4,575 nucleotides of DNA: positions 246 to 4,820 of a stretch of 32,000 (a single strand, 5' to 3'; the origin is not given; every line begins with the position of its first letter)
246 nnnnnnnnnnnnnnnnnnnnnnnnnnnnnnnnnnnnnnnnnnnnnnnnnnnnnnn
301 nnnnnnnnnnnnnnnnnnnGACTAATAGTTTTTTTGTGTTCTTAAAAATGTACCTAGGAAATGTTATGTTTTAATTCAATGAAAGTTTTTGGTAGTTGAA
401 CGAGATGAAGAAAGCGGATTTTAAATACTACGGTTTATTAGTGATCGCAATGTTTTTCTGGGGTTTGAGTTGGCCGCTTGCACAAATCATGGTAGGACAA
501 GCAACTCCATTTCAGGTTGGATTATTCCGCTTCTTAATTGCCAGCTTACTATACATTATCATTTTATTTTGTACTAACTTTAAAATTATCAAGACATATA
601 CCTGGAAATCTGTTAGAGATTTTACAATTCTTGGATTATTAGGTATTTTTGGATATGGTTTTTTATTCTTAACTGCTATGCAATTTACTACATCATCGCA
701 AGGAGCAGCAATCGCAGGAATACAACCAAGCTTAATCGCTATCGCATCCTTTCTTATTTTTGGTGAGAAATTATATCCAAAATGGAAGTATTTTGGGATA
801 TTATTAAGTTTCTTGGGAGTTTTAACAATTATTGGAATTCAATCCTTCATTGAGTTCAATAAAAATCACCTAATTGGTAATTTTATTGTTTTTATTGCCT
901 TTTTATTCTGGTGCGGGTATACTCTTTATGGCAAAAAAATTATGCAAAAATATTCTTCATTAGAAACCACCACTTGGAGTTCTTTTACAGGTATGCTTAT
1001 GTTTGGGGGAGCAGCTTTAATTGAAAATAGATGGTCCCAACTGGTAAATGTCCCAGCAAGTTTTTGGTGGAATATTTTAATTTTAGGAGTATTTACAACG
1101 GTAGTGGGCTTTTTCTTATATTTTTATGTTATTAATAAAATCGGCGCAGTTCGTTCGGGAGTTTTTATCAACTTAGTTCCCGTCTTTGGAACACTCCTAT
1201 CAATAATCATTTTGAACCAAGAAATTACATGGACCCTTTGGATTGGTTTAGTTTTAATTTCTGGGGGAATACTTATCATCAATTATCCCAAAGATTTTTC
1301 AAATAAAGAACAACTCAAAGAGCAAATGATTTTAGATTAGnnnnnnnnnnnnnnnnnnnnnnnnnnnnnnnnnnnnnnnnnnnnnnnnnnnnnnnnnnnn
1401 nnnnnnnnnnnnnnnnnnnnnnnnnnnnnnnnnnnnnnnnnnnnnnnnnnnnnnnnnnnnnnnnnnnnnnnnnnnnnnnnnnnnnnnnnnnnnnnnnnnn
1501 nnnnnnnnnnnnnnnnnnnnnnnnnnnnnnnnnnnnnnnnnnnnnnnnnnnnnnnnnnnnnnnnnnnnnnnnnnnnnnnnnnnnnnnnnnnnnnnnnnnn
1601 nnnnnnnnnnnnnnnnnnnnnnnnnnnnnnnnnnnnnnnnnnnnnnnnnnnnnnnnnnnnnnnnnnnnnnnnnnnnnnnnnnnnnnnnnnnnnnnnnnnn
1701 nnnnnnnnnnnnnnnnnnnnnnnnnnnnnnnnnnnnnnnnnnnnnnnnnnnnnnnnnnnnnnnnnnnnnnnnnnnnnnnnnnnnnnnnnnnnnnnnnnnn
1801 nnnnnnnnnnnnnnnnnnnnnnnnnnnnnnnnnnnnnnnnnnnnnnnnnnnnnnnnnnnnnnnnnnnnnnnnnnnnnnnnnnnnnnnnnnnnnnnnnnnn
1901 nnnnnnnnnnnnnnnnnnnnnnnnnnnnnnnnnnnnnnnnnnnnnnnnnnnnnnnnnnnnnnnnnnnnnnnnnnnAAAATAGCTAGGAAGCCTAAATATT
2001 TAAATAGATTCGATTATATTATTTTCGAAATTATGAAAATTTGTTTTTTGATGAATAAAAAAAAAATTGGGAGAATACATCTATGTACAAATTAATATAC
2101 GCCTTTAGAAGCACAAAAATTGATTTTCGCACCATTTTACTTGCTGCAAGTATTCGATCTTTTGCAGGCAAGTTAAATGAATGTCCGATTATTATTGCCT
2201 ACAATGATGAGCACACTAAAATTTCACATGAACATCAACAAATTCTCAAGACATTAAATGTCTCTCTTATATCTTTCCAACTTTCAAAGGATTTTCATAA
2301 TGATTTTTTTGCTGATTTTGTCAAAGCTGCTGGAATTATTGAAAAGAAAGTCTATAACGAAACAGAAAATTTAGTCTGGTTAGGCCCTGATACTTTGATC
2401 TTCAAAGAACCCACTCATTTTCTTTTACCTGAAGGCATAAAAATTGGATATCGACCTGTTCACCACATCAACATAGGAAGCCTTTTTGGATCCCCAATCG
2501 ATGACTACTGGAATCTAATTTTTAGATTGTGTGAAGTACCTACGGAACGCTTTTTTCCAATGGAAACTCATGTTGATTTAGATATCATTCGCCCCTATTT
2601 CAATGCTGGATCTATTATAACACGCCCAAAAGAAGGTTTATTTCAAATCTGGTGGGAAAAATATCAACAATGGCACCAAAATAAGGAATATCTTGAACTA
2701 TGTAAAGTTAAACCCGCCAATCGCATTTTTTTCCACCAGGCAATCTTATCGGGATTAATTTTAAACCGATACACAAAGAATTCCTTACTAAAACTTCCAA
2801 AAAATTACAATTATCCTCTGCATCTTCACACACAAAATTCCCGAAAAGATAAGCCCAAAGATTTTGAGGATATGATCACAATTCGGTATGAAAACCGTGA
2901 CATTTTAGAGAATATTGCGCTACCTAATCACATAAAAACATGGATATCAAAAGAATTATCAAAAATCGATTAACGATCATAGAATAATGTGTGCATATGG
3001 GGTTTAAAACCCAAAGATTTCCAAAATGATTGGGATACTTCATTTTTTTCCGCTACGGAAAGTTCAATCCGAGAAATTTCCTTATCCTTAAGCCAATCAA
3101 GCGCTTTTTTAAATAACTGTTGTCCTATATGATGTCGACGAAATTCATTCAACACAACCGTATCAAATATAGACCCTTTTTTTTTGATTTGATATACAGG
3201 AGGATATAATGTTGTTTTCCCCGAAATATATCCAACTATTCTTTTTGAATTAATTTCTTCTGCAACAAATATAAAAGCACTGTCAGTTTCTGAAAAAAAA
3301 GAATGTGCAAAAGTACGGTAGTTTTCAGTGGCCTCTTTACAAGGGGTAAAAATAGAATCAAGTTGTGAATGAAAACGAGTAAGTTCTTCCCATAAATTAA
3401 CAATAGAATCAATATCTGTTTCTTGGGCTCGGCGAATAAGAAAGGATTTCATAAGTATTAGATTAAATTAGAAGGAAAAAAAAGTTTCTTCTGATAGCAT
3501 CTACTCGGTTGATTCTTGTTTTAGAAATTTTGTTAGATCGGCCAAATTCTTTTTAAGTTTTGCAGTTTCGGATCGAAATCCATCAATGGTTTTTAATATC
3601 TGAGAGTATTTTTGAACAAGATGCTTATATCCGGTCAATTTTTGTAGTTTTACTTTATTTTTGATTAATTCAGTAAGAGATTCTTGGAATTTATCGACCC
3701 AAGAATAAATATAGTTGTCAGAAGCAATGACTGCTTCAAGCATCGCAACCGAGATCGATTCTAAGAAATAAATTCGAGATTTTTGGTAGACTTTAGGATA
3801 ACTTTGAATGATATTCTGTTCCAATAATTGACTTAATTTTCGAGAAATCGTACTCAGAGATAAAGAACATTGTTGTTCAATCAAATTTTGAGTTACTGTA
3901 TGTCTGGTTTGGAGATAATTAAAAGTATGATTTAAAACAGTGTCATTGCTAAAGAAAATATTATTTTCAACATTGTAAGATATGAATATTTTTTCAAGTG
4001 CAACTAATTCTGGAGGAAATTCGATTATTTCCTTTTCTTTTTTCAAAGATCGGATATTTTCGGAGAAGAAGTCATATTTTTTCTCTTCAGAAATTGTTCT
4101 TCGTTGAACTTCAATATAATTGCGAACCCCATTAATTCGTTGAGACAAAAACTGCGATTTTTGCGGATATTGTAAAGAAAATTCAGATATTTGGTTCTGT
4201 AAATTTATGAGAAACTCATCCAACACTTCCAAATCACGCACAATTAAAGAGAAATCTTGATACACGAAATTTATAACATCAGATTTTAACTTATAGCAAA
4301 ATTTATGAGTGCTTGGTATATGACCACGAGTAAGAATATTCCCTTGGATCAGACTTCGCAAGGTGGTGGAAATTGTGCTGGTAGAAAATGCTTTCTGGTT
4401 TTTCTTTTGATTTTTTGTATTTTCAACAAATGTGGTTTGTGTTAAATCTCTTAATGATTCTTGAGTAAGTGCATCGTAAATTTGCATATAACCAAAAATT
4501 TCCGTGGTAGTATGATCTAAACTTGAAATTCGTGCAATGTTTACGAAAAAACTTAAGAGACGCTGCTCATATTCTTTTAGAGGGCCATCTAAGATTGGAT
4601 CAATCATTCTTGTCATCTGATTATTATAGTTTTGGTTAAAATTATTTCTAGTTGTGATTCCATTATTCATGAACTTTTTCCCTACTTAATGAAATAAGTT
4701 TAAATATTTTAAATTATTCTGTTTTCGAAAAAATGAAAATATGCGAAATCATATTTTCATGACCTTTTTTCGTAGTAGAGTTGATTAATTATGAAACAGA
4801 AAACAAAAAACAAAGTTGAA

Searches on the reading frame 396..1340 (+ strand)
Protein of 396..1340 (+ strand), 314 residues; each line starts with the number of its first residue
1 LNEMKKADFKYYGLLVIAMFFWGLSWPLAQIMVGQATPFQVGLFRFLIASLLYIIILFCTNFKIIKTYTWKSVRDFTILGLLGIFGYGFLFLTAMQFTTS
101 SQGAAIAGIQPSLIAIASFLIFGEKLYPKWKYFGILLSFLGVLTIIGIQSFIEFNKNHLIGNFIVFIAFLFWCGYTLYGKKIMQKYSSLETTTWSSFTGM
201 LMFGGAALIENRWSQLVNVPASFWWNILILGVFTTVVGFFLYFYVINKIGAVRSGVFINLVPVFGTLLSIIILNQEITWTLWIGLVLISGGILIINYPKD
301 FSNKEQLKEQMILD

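Call 85: search_protein_families(library=pfam, proteins=[window:396-1340:+], max_evalue=0.0001)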
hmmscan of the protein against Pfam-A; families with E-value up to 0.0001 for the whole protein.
window:396-1340:+ (314 aa): 1 family
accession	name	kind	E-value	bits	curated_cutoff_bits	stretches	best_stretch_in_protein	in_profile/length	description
PF00892.27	EamA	-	1.9e-46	158.1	28.2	2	160-296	2-134/135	EamA-like transporter family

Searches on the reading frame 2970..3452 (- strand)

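Call 85: search_protein_families(library=pfam, proteins=[window:2970-3452:-], max_evalue=0.0001)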
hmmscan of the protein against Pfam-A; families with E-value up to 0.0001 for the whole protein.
window:2970-3452:- (160 aa): 5 families
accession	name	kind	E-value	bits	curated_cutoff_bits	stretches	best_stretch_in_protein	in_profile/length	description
PF00583.31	Acetyltransf_1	-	1.1e-15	58.3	20.7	1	34-149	7-116/116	Acetyltransferase (GNAT) family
PF13508.13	Acetyltransf_7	-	4.2e-09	37.1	27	1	59-151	3-84/84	Acetyltransferase (GNAT) domain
PF13420.13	Acetyltransf_4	-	6.3e-09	36.5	24.3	1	6-150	1-135/155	Acetyltransferase (GNAT) domain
PF13673.13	Acetyltransf_10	-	3e-08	34.1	23.6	1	56-152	28-110/128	Acetyltransferase (GNAT) domain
PF13302.13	Acetyltransf_3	-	7.6e-06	27.1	25.4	1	5-150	3-138/138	Acetyltransferase (GNAT) domain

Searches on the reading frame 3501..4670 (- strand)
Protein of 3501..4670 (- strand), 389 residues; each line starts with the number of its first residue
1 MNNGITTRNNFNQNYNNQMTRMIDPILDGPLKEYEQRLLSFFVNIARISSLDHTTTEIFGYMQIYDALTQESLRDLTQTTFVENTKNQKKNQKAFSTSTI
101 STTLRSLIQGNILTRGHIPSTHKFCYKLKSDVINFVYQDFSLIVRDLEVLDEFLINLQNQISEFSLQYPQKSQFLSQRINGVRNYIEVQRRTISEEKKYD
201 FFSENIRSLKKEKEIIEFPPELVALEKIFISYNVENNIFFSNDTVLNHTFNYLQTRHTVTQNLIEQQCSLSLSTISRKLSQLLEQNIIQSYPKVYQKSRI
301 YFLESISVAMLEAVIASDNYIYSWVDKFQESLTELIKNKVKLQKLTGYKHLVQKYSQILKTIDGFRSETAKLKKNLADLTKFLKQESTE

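Call 85: search_protein_families(library=pfam, proteins=[window:3501-4670:-], max_evalue=0.0001)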
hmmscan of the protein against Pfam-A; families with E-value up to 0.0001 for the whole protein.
window:3501-4670:- (389 aa): 1 family
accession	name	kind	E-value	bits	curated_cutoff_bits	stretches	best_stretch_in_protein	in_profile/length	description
PF21984.2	DnaD_N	-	0.0001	22.9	27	0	53-95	36-78/101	DnaD N-terminal domain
